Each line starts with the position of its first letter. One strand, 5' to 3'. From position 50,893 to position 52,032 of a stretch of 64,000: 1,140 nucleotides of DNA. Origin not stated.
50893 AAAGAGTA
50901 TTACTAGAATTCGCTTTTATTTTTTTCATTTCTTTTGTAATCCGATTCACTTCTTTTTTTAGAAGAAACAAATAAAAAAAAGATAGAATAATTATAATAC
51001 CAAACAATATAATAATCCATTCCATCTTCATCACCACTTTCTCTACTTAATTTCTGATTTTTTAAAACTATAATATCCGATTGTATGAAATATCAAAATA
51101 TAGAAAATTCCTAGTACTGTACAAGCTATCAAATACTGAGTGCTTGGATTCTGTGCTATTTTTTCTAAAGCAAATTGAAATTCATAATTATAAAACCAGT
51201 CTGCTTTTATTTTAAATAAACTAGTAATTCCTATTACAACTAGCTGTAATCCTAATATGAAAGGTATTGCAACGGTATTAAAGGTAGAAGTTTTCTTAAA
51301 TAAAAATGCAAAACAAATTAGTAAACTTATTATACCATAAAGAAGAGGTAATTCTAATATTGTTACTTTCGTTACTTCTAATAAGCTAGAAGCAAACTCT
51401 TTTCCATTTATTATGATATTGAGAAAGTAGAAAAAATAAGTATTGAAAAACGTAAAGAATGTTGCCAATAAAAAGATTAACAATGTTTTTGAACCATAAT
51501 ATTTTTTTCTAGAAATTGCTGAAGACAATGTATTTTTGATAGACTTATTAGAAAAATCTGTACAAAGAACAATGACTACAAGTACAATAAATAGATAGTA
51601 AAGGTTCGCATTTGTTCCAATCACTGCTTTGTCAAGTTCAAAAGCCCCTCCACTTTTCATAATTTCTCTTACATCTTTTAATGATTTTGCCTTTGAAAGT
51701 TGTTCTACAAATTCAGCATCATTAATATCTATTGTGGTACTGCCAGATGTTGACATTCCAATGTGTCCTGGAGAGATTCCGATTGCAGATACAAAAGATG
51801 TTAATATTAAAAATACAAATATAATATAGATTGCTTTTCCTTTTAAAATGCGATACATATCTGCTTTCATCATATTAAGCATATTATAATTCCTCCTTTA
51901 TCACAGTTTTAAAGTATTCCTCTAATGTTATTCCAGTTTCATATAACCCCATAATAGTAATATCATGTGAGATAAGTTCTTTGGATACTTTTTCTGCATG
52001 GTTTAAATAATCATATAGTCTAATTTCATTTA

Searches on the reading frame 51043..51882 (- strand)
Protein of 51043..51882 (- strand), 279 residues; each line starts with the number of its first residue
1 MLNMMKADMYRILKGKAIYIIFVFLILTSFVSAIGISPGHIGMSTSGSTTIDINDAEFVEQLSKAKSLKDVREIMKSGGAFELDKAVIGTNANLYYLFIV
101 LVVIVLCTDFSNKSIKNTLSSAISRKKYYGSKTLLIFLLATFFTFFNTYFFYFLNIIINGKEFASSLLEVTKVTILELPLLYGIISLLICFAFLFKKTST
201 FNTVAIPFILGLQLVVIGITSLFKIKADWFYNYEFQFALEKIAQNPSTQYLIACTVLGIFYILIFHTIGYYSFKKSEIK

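Call 9: search_protein_families(library=pfam, proteins=[window:51043-51882:-], max_evalue=0.001)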
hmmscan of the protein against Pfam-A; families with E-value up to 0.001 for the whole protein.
window:51043-51882:- (279 aa): 2 families
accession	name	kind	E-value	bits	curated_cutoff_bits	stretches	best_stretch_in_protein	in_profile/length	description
PF12679.13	ABC2_membrane_2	-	4.3e-07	29.9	27.2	1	2-277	1-282/283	ABC-2 family transporter protein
PF12730.13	ABC2_membrane_4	-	0.00029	21.3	27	1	88-211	54-176/179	ABC-2 family transporter protein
